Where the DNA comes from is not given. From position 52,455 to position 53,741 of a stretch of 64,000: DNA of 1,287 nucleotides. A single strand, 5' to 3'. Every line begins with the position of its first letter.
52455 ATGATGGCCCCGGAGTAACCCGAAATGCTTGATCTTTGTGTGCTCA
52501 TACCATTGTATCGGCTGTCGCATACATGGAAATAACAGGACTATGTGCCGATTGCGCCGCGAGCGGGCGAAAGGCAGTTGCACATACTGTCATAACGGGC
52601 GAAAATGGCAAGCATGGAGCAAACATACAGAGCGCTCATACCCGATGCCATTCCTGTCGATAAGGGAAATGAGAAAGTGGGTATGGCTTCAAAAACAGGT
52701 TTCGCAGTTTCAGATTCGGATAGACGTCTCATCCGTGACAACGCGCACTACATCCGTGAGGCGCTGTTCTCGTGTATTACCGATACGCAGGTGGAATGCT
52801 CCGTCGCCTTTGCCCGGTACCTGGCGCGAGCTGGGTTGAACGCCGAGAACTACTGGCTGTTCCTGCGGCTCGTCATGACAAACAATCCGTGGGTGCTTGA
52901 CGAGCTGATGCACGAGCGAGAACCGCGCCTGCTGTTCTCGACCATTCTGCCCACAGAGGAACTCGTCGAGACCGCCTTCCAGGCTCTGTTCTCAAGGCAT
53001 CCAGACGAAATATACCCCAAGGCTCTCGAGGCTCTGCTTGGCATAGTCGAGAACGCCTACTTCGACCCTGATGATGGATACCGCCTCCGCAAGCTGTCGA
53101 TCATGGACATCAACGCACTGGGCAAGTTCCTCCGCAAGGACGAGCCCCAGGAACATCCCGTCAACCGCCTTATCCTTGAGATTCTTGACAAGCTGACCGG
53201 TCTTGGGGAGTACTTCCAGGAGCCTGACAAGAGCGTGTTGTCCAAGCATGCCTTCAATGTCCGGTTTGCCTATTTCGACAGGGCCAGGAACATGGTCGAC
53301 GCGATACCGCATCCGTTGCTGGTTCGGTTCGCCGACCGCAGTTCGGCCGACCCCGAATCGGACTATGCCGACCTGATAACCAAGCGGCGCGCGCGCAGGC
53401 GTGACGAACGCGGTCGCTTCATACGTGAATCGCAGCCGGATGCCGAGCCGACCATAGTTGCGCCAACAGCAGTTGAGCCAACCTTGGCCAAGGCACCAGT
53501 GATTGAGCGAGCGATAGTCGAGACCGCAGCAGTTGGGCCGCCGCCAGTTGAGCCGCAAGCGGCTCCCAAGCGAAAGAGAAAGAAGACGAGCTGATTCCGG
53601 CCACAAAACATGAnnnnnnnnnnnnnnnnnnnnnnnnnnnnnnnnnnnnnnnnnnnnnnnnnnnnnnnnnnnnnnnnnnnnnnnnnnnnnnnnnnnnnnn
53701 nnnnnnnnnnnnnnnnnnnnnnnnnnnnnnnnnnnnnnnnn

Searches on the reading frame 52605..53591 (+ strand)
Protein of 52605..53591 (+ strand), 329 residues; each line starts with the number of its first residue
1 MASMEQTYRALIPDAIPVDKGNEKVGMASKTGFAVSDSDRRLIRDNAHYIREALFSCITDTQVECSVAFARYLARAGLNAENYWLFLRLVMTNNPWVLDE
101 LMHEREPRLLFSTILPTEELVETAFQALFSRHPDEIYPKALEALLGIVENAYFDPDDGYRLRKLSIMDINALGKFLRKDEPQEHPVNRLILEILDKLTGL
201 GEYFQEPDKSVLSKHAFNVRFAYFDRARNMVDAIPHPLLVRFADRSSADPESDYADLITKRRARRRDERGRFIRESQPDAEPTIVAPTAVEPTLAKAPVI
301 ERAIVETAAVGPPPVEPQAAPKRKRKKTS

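Call 4: search_protein_families(library=pfam, proteins=[window:52605-53591:+], max_evalue=1)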
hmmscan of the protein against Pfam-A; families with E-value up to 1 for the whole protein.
window:52605-53591:+ (329 aa): 0 families

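Call 5: search_protein_families(library=ncbifam, proteins=[window:52605-53591:+], max_evalue=1)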
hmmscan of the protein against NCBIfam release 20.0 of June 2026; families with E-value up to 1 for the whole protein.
window:52605-53591:+ (329 aa): 0 families

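Call 6: search_protein_families(library=padloc, proteins=[window:52605-53591:+], max_evalue=1)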
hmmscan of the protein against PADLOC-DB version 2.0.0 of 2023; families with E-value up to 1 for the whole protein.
window:52605-53591:+ (329 aa): 0 families

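Call 7: search_solved_structures(query=A1, max_evalue=10)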
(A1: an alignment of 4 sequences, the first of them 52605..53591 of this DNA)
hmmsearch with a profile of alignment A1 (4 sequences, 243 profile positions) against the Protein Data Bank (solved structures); distinct sequences matched with E-value up to 10: 1.
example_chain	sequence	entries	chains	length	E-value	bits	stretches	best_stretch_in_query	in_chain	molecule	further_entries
5twa_A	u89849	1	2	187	2.1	10.8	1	39-76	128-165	Bcl-x homologous protein, BHP2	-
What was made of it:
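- On Phospho-signalling adaptors: 14-3-3, cyclins, MO25: A profile search of PDB sequences finds nothing (E 2.1 at best) (call 7).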

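Call 8: find_homologous_proteins(query=A1, max_evalue=0.001)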
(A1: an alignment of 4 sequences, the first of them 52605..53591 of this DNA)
Query A1 (4 sequences) (329 aa, profile of the alignment): 762 proteins with E <= 0.001 among 8000 candidates; the best 120 are listed.
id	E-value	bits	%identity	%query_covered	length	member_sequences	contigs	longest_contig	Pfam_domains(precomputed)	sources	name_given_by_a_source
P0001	1.0e-189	645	40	58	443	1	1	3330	-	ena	-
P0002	4.7e-135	466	38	58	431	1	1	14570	-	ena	-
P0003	1.6e-115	403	38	55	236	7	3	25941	-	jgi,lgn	-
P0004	9.4e-110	384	40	54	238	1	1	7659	-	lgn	-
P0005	9.8e-110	384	40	54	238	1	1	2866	-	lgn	-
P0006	2.5e-109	382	39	54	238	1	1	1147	-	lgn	-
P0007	3.5e-109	382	40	54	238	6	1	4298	-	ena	-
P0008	3.5e-109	382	37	60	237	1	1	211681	-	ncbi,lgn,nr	ncbi:MAG: hypothetical protein NT080_09195 [Spirochaetes bacterium]|nr:hypothetical protein [Spiroch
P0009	5.8e-109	381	38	54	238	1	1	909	-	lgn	-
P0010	1.1e-108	380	40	55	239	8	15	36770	-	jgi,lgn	jgi:hypothetical protein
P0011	7.2e-108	377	38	57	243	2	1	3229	-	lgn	-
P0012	9.5e-108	377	38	60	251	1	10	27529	-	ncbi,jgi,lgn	jgi:hypothetical protein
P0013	1.1e-107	377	39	55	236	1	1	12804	-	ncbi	-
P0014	1.1e-107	377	40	54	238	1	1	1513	-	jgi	jgi:hypothetical protein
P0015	1.5e-107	376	37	60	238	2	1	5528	-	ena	-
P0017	3.2e-107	375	39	60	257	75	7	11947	-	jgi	-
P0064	6.6e-104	364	38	68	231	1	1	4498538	-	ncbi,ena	-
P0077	1.2e-102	360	35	59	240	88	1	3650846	-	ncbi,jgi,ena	jgi:hypothetical protein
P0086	7.9e-102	358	100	92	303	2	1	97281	-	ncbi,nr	ncbi:MAG TPA: hypothetical protein VMX33_04550 [bacterium]|nr:hypothetical protein [bacterium]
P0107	7.6e-101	354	42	58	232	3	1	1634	-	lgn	-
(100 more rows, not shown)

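Call 10: find_related_loci(query=A1, collection=genome_contigs, flank=8000)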
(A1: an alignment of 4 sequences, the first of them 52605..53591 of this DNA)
Query A1 (329 aa) in genome_contigs; peptide patterns used: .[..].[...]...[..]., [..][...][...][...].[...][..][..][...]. (x = any residue, [..] = any of these).
200 stretches matched a pattern; 167 encode a relative of the query (tblastn E <= 1e-3); the best 80 are kept; 72 distinct loci.
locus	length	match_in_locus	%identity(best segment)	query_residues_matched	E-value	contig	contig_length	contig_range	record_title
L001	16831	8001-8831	79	1-277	5e-150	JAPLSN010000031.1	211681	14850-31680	MAG: Spirochaetes bacterium isolate LacPavin_0920_SED2_MAG_63_13 LacPavin_0920_SED2_scaffold_1625241, whole genome shotg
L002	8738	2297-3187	67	7-326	1e-142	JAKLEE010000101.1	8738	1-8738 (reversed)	MAG: Spirochaetes bacterium isolate RA.bin126 RA.bin126_101, whole genome shotgun sequence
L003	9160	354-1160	76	7-275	1e-141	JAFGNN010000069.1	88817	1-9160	MAG: Spirochaetales bacterium isolate Zod_Metabat.547 k87_9439931, whole genome shotgun sequence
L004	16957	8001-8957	65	9-321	3e-139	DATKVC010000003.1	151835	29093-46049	MAG TPA_asm: Rectinemataceae bacterium isolate SMAG_U14123 k141_1452144, whole genome shotgun sequence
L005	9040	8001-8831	71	17-292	3e-138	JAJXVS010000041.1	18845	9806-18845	MAG: bacterium isolate BP5.bin40 NODE_4801_length_18845_cov_3.681750, whole genome shotgun sequence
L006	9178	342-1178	71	4-283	2e-136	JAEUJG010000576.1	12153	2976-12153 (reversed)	MAG: Spirochaetaceae bacterium isolate new MAG-63 k141_1512332, whole genome shotgun sequence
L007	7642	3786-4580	72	16-280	6e-136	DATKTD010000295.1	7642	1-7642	MAG TPA_asm: Rectinemataceae bacterium isolate SMAG_U14072 k141_547892, whole genome shotgun sequence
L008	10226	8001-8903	71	8-305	3e-135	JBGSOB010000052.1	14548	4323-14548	MAG: Treponematales bacterium isolate JTS-AC27 k141_2327571, whole genome shotgun sequence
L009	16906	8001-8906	67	3-298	2e-134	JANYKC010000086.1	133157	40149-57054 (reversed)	MAG: Spirochaetaceae bacterium isolate GL140_5_metabinner_127 GL140_5_k141_2774697, whole genome shotgun sequence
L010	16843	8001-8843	70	4-284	1e-131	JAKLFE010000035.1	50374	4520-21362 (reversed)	MAG: Spirochaetes bacterium isolate RA.bin15 RA.bin15_35, whole genome shotgun sequence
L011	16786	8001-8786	68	15-276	5e-126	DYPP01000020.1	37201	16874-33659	MAG TPA_asm: Treponema denticola isolate SulCav_GS09_5_63_49 SulCav_GS09_5_1520_length_37201_cov_26_084289, whole genome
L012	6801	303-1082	69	17-276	1e-125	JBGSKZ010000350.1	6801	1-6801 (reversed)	MAG: Treponematales bacterium isolate JTS-AC194 k141_3822424, whole genome shotgun sequence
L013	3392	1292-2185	62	26-321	1e-128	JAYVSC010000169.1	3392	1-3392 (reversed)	MAG: Spirochaetales bacterium isolate GL73_UP_concoct_77 GL73_UP_concoct_77_168, whole genome shotgun sequence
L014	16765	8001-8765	68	27-282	2e-124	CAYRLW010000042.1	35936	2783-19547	MAG TPA_asm: uncultured Treponema sp. isolate binchicken_co135_125 genome assembly, contig: NODE_2270_length_35936_cov_1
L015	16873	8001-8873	61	17-307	7e-124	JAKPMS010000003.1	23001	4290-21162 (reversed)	MAG: Spirochaetota bacterium isolate JPAS_metabat.2 k141_282084, whole genome shotgun sequence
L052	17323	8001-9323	39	20-256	3e-48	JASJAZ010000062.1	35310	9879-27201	MAG: Desulfobacterales bacterium isolate MO_071.B1 MO_071.c_423, whole genome shotgun sequence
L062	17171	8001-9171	39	52-250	2e-45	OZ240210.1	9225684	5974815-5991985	MAG: Candidatus Marinacidobacterales bacterium isolate 0d31ad60-220b-4e30-b965-f5e03541a285 genome assembly, chromosome:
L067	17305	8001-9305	39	38-250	1e-44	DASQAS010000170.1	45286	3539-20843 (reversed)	MAG TPA_asm: Myxococcales bacterium isolate SMAG_U11651 k141_1020670, whole genome shotgun sequence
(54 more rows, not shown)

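Call 30: search_protein_families(library=pfam, proteins=[L052:2460-3392:+, L052:3412-5229:-, L052:5262-7262:-, L052:7932-8624:+, L052:8661-9416:+, L052:9945-12278:+, L052:12365-12841:-, L052:13294-15513:+, L052:15774-16916:+], max_evalue=0.001)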
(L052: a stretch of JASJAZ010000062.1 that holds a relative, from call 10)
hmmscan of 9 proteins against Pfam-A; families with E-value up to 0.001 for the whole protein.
L052:2460-3392:+ (311 aa): 3 families
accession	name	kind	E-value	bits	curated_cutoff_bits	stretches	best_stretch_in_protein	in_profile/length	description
PF00056.29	Ldh_1_N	-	3.5e-43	147.5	27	1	4-142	2-141/141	lactate/malate dehydrogenase, NAD binding domain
PF02866.23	Ldh_1_C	-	2.2e-35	122.6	22.6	1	147-298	3-162/174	lactate/malate dehydrogenase, alpha/beta C-terminal domain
PF03721.20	UDPG_MGDP_dh_N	-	8.7e-05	22.6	27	1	3-117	1-118/187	UDP-glucose/GDP-mannose dehydrogenase family, NAD binding domain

L052:3412-5229:- (606 aa): 7 families
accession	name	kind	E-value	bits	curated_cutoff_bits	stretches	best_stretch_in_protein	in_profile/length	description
PF08459.17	UvrC_RNaseH_dom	-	7.1e-51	172.7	22.3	1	380-538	1-159/159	UvrC RNAse H endonuclease domain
PF22920.2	UvrC_RNaseH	-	6e-31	107.2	24.3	1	251-363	1-114/116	UvrC Ribonuclease H-like domain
PF01541.30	GIY-YIG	-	2.4e-12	47.4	22.6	1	16-92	2-78/78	GIY-YIG catalytic domain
PF14520.12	HHH_5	-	5.5e-11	43.2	27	1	554-605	4-56/57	Helix-hairpin-helix domain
PF02151.25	UVR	-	3.2e-07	30.3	21.5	1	204-237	2-35/36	UvrB/uvrC motif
PF12826.13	HHH_2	-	2.3e-06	28.1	27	1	557-602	8-53/64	Helix-hairpin-helix motif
PF00633.29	HHH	-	1e-05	25.6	24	0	575-601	2-28/30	Helix-hairpin-helix motif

L052:5262-7262:- (667 aa): 8 families
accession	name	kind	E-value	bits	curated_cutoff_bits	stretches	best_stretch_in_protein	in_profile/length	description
PF17757.6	UvrB_inter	-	5.6e-36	123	22.9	1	161-251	1-91/91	UvrB interaction domain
PF12344.14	UvrB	-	4e-21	75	27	1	554-595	1-42/43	Ultra-violet resistance protein B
PF00271.37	Helicase_C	-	3.7e-19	69.4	23.5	1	435-546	4-108/110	Helicase conserved C-terminal domain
PF04851.21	ResIII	-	1e-12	48.8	22.5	1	18-87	7-81/164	Type III restriction enzyme, res subunit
PF02151.25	UVR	-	6.2e-12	45.3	21.5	1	629-661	3-35/36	UvrB/uvrC motif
PF00270.35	DEAD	-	5.4e-09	36.5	26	1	19-121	4-109/167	DEAD/DEAH box helicase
PF13604.12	AAA_30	-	0.00026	21.2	27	0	19-79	6-66/191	AAA domain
PF01935.23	DUF87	-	0.00069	20.2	23.2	0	34-56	23-45/220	Helicase HerA, central domain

L052:7932-8624:+ (231 aa): 0 families

L052:8661-9416:+ (252 aa): 0 families

L052:9945-12278:+ (778 aa): 1 family
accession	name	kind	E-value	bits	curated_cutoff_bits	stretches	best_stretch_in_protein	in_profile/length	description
PF00072.30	Response_reg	-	1.7e-06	28.6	30.2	1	6-113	1-105/111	Response regulator receiver domain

L052:12365-12841:- (159 aa): 1 family
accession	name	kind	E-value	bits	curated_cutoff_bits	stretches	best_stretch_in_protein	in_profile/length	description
PF02542.21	YgbB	-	4.8e-65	219.1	26.7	1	1-154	1-154/155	YgbB family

L052:13294-15513:+ (740 aa): 5 families
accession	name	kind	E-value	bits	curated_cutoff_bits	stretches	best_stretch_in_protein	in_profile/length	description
PF13549.11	ATP-grasp_5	-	7e-58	196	27.6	1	28-228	15-219/221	ATP-grasp domain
PF13607.11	Succ_CoA_lig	-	9.3e-49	165.2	27.4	1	400-537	1-138/138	Succinyl-CoA ligase like flavodoxin domain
PF13380.12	CoA_binding_2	-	1.2e-15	58.5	22.8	1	259-384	2-115/116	CoA binding domain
PF02629.25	CoA_binding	-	4.1e-09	37.5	22.3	1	257-348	3-97/97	CoA binding domain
PF19045.5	Ligase_CoA_2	-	5.9e-05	23.6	23.7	1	548-607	1-60/162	Ligase-CoA domain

L052:15774-16916:+ (381 aa): 2 families
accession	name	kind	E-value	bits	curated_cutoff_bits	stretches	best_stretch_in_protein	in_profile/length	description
PF02405.21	MlaE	-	8e-72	241.7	22.5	1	166-375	2-211/212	Permease MlaE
PF01740.26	STAS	-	3.9e-06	27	22.6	1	21-101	10-90/106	STAS domain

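Call 38: list_cluster_members(proteins=[P0077, P0064, P0200, P0213, P0229, P0241, P0017, P0107])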
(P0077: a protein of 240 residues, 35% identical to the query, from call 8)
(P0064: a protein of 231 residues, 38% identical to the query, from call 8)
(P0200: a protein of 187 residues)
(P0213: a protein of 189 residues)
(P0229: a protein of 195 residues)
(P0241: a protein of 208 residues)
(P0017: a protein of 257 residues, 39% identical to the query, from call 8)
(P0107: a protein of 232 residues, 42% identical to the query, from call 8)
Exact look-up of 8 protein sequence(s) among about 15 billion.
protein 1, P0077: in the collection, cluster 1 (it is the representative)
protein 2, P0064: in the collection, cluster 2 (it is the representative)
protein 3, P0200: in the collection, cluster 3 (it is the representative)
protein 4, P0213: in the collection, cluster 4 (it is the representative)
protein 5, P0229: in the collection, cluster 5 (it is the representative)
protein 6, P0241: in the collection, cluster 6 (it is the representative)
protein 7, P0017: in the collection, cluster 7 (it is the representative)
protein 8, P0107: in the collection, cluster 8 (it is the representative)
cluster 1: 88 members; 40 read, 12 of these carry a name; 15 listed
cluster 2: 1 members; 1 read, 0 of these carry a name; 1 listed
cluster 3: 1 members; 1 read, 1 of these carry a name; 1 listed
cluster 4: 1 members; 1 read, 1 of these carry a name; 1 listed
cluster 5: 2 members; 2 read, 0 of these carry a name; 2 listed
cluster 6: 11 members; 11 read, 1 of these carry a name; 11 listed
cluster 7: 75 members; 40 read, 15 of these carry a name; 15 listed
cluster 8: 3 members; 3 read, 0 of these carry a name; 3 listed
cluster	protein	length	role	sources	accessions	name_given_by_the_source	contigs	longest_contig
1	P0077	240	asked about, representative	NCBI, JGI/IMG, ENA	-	hypothetical protein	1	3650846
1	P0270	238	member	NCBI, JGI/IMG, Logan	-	hypothetical protein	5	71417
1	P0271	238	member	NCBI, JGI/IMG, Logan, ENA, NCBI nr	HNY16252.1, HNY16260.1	MAG TPA: hypothetical protein PKL75_02325 [Treponemataceae bacterium] | hypothetical protein [Treponemataceae bacterium]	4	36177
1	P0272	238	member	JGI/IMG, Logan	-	hypothetical protein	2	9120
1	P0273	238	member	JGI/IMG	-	hypothetical protein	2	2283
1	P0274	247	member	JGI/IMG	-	hypothetical protein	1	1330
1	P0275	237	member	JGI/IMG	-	hypothetical protein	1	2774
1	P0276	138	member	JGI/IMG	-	hypothetical protein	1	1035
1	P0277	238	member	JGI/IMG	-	hypothetical protein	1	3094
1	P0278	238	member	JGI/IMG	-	hypothetical protein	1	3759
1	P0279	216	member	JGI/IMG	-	hypothetical protein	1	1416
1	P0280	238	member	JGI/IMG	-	hypothetical protein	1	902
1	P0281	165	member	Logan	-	-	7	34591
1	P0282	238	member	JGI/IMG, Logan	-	-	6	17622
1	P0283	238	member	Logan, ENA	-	-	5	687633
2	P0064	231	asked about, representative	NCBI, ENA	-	-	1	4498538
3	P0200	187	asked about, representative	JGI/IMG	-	hypothetical protein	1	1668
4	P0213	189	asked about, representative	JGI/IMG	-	hypothetical protein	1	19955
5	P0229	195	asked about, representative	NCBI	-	-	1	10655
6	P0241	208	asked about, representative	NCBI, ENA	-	-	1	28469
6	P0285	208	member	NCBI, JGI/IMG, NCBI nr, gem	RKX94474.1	MAG: hypothetical protein DRP59_00125 [Spirochaetes bacterium] | MAG: hypothetical protein DRP59_00125 [Spirochaetota bacterium]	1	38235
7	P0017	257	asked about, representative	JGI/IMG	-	-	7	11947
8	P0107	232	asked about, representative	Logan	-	-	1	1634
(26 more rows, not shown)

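Call 64: find_encoding_contigs(protein=P0285, flank=8000, max_places=2)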
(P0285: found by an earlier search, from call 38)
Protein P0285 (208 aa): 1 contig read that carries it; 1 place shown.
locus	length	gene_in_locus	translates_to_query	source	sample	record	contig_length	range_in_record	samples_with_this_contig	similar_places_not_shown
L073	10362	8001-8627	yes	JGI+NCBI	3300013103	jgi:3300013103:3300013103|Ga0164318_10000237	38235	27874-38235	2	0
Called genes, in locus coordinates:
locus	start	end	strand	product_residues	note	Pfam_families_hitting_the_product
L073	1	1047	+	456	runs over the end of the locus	PF01554:MatE, PF01943:Polysacc_synt, PF01554:MatE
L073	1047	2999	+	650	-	PF00795:CN_hydrolase, PF02540:NAD_synthase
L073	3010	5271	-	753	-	PF01315:Ald_Xan_dh_C, PF02738:MoCoBD_1, PF20256:MoCoBD_2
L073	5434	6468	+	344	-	PF02540:NAD_synthase (weak), PF02568:ThiI (faint), PF03054:tRNA_Me_trans, PF24167:DUF7411 (faint), PF20259:tRNA_Me_trans_M, PF20258:tRNA_Me_trans_C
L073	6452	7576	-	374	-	PF04607:RelA_SpoT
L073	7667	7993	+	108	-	PF07883:Cupin_2, PF02311:AraC_binding (weak)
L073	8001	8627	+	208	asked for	-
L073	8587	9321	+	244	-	PF02463:SMC_N, PF13476:AAA_23 (weak), PF00005:ABC_tran, PF13166:AAA_13 (faint), PF13304:AAA_21 (weak)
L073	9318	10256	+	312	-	PF01458:SUFBD_core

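Call 70: search_protein_families(library=phrogs, proteins=[window:52605-53591:+], max_evalue=0.1)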
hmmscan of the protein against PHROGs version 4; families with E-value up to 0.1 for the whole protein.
window:52605-53591:+ (329 aa): 0 families

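Call 77: search_protein_families(library=pfam, proteins=[L067:6507-7427:+, L067:9855-11780:-, L067:11831-12799:+, L067:2652-5327:-, L062:6673-7941:+, L062:10358-12919:-, L062:3272-5623:+, L062:9320-9796:+, L052:9945-12278:+], max_evalue=0.01)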
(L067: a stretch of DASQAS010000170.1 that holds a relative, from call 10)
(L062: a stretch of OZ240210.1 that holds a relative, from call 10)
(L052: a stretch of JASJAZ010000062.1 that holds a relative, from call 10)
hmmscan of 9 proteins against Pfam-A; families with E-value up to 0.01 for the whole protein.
L067:6507-7427:+ (307 aa): 3 families
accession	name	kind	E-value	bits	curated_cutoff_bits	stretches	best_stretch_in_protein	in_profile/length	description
PF03466.25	LysR_substrate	-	1.7e-30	106.5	28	1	88-297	2-208/209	LysR substrate binding domain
PF00126.33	HTH_1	-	3.3e-19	69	26.6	1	4-62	1-59/60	Bacterial regulatory helix-turn-helix protein, lysR family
PF13556.12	HTH_30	-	0.0021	18.2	27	1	19-51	15-47/59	PucR C-terminal helix-turn-helix domain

L067:9855-11780:- (642 aa): 1 family
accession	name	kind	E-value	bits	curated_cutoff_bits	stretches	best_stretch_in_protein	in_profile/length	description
PF00072.30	Response_reg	-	1.3e-09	38.7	30.2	1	7-106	2-100/111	Response regulator receiver domain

L067:11831-12799:+ (323 aa): 0 families

L067:2652-5327:- (892 aa): 1 family
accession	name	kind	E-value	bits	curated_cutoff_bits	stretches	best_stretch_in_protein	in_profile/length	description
PF02163.28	Peptidase_M50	-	2.9e-13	50.1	27.2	2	305-375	5-100/221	Peptidase family M50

L062:6673-7941:+ (423 aa): 1 family
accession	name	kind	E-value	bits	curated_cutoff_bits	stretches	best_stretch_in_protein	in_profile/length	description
PF00994.29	MoCF_biosynth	-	5.5e-05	23.3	26.6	1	274-388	22-142/144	Probable molybdopterin binding domain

L062:10358-12919:- (854 aa): 1 family
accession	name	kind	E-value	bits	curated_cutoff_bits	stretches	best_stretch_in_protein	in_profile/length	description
PF00072.30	Response_reg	-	1.8e-10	41.4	30.2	1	37-149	1-109/111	Response regulator receiver domain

L062:3272-5623:+ (784 aa): 3 families
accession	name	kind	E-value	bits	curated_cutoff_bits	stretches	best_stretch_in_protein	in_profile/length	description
PF20256.3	MoCoBD_2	-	2.9e-95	319.4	27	1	428-713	1-283/283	Molybdopterin cofactor-binding domain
PF02738.23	MoCoBD_1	-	1.6e-69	234.1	27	1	150-401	3-244/244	Molybdopterin cofactor-binding domain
PF01315.27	Ald_Xan_dh_C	-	3.9e-31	108.1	31.3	1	21-132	1-110/110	Aldehyde oxidase and xanthine dehydrogenase, a/b hammerhead domain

L062:9320-9796:+ (159 aa): 0 families

L052:9945-12278:+ (778 aa): 2 families
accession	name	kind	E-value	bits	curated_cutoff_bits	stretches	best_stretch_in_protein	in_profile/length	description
PF00072.30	Response_reg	-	1.7e-06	28.6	30.2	1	6-113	1-105/111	Response regulator receiver domain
PF25764.1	KIF21A_4th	-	0.0052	16.9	33.1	1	217-325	15-118/183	KIF21A-like domain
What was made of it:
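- On FrzS/AglZ-like proteins (neighbour of non-spirochaete family members): Pfam Response_reg is found in the 642-854-aa neighbours (calls 30, 77).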

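Call 84: find_homologous_proteins(query=P0064, max_evalue=1e-20)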
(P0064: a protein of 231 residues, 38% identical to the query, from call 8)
Query P0064 (231 aa): 1384 proteins with E <= 1e-20 among 2446 candidates; the best 120 are listed.
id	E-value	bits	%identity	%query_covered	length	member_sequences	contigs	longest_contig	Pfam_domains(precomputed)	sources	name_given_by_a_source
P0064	3.7e-149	512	100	100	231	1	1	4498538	-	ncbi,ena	-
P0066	4.7e-148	509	99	100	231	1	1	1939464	-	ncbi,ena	-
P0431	3.9e-138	476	91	100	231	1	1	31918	-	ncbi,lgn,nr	ncbi:MAG: hypothetical protein PQJ59_00605 [Spirochaetales bacterium]|nr:hypothetical protein [Spiro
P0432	1.9e-136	471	90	100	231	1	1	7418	-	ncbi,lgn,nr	ncbi:MAG: hypothetical protein JXR63_12970 [Spirochaetales bacterium]|nr:hypothetical protein [Spiro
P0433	6.0e-136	469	89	100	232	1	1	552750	-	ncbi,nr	ncbi:MAG: hypothetical protein JEZ04_00785 [Spirochaetales bacterium]|nr:hypothetical protein [Spiro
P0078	1.0e-135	468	88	100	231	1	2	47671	-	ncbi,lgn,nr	ncbi:MAG: hypothetical protein K9L68_03875 [Spirochaetales bacterium]|nr:hypothetical protein [Spiro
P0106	2.6e-135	467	89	100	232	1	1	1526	-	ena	-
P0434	2.6e-135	467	88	100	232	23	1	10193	-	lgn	-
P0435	3.2e-135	467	89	100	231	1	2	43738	-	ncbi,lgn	-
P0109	6.8e-135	466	88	100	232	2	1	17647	-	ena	-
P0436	7.5e-135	465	89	100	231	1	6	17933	-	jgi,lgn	jgi:hypothetical protein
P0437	1.0e-134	465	89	100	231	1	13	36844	-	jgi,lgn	jgi:hypothetical protein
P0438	1.1e-134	465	89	100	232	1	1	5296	-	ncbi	-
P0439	1.2e-134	465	88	100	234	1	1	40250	-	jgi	-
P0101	1.6e-134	464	87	100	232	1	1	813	-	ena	-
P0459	8.4e-131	452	86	100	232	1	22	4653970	-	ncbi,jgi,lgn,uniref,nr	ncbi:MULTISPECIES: hypothetical protein [Sediminispirochaeta]|jgi:hypothetical protein|uniref:Unchar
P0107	4.5e-128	443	84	100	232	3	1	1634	-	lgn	-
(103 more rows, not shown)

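Call 85: find_encoding_contigs(protein=P0459, flank=10000, max_places=2)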
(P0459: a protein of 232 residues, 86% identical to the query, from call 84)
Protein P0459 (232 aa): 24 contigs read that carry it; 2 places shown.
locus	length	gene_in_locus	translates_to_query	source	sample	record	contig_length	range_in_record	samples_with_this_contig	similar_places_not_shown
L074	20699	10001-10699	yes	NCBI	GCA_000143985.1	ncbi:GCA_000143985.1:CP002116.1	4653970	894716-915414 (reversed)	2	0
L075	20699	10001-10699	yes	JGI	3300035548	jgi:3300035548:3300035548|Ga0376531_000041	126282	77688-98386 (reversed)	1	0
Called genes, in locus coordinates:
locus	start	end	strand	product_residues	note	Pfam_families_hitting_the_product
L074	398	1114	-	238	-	-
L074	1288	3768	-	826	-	PF17874:TPR_MalT (weak), PF00196:GerE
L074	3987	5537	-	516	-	-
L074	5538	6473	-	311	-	-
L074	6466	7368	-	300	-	PF00149:Metallophos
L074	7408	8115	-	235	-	-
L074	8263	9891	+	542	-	-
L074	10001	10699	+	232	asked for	-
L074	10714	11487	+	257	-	-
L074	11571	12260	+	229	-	-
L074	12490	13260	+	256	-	PF17853:GGDEF_2 (weak)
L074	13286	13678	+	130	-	PF12833:HTH_18, PF00165:HTH_AraC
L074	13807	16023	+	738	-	PF04205:FMN_bind, PF00890:FAD_binding_2, PF01134:GIDA (weak), PF01266:DAO (faint), PF03486:HI0933_like, PF07992:Pyr_redox_2, PF12831:FAD_oxidored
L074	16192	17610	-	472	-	PF00392:GntR, PF00155:Aminotran_1_2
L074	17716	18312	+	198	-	PF01810:LysE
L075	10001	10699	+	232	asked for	-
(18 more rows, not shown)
